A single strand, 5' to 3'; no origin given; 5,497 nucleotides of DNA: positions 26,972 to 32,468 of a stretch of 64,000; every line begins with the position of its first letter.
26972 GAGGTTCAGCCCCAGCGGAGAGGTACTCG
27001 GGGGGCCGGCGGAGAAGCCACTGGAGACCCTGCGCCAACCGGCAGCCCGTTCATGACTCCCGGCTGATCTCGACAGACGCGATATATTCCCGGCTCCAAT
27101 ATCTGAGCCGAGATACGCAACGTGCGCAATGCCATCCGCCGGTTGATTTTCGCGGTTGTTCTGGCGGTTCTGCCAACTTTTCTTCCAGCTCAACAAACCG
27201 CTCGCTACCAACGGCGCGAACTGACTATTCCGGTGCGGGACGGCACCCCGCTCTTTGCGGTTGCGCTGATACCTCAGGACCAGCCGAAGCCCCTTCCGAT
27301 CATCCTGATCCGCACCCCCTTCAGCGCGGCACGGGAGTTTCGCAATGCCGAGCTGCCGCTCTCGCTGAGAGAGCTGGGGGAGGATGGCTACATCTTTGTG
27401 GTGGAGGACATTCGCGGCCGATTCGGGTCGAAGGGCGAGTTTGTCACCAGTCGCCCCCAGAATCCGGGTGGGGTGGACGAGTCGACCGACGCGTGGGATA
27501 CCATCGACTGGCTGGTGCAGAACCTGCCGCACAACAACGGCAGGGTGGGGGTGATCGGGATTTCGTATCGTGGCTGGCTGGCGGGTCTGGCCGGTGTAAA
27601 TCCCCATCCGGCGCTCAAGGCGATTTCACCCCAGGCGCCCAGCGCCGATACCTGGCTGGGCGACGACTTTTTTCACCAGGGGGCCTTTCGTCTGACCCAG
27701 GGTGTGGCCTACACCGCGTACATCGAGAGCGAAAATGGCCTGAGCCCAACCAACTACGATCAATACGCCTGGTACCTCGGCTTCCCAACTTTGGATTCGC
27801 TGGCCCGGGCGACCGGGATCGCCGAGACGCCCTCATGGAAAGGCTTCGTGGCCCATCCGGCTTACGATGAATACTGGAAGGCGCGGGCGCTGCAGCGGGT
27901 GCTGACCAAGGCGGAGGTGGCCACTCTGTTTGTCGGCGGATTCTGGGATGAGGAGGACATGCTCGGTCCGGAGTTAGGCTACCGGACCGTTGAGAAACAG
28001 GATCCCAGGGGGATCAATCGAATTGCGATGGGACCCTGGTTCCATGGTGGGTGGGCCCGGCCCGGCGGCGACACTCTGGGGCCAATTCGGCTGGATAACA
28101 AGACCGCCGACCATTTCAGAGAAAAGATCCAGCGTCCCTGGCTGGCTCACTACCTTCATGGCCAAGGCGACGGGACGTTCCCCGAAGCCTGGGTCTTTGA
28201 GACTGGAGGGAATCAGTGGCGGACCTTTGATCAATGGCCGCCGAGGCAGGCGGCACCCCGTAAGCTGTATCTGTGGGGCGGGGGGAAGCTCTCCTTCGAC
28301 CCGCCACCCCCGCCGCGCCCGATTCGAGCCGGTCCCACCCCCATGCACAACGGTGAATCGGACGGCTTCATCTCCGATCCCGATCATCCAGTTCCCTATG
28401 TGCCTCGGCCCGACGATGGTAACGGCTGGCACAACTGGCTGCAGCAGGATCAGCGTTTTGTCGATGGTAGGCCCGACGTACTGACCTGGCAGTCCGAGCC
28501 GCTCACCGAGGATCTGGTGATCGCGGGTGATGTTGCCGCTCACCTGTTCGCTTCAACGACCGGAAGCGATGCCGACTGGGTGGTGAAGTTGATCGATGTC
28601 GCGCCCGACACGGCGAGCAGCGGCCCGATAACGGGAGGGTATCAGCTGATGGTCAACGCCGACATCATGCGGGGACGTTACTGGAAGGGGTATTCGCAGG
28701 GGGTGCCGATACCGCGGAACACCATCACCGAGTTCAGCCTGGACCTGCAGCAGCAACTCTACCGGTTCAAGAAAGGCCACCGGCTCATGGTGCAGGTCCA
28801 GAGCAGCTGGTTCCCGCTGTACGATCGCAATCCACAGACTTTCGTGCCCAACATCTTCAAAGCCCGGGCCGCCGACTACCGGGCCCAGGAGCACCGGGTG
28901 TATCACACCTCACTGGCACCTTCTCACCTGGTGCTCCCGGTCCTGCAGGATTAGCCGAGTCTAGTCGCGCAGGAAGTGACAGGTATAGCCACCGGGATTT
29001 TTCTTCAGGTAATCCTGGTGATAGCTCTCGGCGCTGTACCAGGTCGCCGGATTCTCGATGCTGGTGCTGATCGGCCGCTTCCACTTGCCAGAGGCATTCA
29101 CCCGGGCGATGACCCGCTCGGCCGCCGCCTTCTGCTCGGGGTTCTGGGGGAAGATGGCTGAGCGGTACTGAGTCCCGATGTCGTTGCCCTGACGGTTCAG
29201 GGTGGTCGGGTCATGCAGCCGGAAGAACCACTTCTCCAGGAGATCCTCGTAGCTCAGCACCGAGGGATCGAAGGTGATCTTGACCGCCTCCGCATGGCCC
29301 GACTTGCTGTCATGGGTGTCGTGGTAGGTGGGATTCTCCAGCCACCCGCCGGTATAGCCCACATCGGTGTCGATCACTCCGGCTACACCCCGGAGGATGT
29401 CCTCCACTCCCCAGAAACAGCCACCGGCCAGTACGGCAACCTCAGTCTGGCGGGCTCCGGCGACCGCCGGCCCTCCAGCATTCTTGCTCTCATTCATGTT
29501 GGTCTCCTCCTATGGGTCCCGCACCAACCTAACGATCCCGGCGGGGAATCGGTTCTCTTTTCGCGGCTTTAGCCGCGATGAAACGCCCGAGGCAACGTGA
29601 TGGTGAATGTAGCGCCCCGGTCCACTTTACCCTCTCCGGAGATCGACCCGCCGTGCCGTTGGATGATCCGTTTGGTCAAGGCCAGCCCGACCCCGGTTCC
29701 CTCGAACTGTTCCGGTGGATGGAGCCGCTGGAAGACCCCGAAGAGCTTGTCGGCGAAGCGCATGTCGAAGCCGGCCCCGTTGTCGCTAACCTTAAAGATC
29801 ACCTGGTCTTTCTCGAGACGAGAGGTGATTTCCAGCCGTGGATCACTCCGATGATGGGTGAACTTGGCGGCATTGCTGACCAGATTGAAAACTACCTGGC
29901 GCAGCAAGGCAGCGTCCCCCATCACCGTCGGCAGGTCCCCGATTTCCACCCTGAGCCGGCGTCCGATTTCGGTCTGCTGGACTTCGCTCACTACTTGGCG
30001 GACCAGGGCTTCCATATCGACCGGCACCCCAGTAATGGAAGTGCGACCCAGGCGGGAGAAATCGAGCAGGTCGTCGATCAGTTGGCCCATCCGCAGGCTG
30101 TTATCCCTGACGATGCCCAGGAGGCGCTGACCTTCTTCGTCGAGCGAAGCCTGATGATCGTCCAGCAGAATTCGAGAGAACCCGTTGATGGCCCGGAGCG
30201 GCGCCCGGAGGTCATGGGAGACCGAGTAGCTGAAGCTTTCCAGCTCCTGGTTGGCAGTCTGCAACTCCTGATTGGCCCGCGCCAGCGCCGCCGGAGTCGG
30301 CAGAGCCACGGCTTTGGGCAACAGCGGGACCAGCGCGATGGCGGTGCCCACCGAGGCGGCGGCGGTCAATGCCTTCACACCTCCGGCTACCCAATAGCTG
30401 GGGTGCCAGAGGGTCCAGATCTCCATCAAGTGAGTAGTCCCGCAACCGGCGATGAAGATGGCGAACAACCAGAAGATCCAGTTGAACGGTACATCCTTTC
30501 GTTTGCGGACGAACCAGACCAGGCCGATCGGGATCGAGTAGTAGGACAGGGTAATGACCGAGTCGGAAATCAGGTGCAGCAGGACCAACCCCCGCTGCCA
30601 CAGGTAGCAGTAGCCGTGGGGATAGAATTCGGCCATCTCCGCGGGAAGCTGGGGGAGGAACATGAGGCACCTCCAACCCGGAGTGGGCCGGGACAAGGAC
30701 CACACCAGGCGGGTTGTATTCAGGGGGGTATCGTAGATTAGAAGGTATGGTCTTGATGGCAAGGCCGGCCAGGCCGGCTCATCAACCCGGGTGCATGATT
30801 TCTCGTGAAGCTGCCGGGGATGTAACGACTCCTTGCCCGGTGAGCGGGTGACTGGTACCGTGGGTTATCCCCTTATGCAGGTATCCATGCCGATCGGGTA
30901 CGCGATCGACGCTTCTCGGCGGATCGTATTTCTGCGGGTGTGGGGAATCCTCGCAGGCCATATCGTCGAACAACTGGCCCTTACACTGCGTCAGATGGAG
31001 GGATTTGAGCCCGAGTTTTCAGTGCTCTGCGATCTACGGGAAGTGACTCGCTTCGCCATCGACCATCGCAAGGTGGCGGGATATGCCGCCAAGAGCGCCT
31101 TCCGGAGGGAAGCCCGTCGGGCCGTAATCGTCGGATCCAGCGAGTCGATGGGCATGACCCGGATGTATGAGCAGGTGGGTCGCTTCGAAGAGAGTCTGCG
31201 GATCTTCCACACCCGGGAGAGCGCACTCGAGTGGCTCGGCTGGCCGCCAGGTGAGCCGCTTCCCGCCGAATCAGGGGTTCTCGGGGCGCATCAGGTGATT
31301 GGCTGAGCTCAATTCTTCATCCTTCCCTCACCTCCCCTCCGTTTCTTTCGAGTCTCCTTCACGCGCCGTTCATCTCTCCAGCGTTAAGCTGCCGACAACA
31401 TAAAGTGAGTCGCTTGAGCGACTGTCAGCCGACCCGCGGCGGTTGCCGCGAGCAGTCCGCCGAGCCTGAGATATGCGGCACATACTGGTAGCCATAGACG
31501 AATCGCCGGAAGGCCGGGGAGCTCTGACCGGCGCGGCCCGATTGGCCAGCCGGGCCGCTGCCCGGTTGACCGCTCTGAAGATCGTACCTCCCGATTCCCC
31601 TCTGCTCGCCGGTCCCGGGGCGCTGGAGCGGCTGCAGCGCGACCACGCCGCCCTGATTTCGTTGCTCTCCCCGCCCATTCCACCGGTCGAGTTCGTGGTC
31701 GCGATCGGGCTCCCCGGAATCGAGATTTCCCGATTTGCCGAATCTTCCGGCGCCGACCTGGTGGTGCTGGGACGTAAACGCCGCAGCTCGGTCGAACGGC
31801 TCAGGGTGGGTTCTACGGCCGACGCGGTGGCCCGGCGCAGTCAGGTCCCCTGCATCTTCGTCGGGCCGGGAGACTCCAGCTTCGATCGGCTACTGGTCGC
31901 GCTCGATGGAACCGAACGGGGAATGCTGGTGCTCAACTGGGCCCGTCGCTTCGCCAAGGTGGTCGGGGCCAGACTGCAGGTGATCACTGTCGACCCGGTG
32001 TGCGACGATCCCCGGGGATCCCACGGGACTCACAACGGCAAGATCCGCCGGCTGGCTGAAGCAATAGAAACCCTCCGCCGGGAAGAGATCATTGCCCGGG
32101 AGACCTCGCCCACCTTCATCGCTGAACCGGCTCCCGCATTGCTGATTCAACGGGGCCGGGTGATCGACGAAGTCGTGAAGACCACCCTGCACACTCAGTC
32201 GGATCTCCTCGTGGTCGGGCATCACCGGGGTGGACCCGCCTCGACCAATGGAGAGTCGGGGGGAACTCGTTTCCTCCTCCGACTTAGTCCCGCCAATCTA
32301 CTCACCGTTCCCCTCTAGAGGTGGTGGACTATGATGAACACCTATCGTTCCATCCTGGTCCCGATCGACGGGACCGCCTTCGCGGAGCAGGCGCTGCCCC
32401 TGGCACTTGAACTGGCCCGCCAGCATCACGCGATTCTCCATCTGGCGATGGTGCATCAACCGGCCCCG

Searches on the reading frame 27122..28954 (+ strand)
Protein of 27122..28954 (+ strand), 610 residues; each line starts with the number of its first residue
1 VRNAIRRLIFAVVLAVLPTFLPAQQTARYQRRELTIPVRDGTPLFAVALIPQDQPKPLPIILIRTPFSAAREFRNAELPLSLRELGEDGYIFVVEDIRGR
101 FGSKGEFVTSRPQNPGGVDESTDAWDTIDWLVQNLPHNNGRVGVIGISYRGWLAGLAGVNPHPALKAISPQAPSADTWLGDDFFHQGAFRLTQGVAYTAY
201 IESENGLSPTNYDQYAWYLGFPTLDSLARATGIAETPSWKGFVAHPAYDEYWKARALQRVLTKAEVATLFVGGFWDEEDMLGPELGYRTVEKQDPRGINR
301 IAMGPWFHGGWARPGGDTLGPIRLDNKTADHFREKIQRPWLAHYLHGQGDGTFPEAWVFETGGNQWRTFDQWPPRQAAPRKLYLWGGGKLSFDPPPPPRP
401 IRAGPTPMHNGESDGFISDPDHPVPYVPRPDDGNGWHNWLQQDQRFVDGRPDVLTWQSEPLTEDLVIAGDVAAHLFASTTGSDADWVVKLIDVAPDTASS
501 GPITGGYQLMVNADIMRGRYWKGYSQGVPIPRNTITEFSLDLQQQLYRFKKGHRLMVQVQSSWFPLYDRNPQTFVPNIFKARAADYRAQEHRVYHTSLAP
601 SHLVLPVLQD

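Call 38: search_protein_families(library=pfam, proteins=[window:27122-28954:+], max_evalue=0.001)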
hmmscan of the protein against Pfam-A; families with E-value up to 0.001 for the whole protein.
window:27122-28954:+ (610 aa): 3 families
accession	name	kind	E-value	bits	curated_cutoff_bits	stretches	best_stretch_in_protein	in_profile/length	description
PF02129.25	Peptidase_S15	-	1.6e-48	166.1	23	1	40-309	1-261/262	X-Pro dipeptidyl-peptidase (S15 family)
PF08530.16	PepX_C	-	1.3e-27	97.6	22.5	1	360-601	13-214/217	X-Pro dipeptidyl-peptidase C-terminal non-catalytic domain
PF00326.27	Peptidase_S9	-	3.5e-05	23.8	22.6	1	86-181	11-105/213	Prolyl oligopeptidase family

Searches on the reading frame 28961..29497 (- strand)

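Call 38: search_protein_families(library=pfam, proteins=[window:28961-29497:-], max_evalue=0.001)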
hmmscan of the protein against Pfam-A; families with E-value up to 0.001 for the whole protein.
window:28961-29497:- (178 aa): 1 family
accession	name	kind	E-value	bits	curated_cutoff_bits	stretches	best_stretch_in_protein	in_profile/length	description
PF01625.27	PMSR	-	4.8e-61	205.9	23.7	1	21-172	2-152/153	Peptide methionine sulfoxide reductase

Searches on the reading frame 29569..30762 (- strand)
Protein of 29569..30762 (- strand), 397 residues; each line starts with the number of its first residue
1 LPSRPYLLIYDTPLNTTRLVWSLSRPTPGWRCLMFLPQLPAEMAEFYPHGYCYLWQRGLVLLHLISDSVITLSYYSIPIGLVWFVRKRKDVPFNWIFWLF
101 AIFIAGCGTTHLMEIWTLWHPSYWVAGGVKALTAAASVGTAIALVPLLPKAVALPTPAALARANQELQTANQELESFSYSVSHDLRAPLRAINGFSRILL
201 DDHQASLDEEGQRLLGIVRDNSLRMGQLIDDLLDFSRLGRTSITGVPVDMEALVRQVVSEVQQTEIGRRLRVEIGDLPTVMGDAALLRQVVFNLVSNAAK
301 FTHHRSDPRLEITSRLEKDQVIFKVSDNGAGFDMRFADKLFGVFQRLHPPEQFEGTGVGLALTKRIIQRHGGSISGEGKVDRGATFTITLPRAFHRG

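Call 38: search_protein_families(library=pfam, proteins=[window:29569-30762:-], max_evalue=0.001)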
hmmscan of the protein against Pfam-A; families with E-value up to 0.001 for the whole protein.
window:29569-30762:- (397 aa): 3 families
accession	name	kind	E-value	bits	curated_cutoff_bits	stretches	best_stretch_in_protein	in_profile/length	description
PF25487.1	ETR1_N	-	2.9e-41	140.1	27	1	59-154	2-97/97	Ethylene receptor 1-like, N-terminal domain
PF02518.31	HATPase_c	-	1.5e-23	83.8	26.4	1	282-392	1-109/111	Histidine kinase-, DNA gyrase B-, and HSP90-like ATPase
PF00512.31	HisKA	-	2.3e-15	56.8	26.9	1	175-239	3-64/66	His Kinase A (phospho-acceptor) domain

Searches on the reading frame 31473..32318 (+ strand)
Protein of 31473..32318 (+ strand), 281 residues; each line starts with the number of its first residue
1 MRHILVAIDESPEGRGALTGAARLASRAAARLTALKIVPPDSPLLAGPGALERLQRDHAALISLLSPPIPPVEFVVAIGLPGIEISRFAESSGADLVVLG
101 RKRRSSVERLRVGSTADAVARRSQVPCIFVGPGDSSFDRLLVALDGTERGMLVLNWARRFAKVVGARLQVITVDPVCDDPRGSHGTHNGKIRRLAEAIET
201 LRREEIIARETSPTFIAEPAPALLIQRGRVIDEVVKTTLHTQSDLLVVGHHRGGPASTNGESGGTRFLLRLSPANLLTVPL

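Call 38: search_protein_families(library=pfam, proteins=[window:31473-32318:+], max_evalue=0.001)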
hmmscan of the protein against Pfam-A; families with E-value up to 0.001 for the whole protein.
window:31473-32318:+ (281 aa): 1 family
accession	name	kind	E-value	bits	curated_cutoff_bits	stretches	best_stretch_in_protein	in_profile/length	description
PF00582.32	Usp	-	7.9e-37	127.4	24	2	1-130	1-140/141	Universal stress protein family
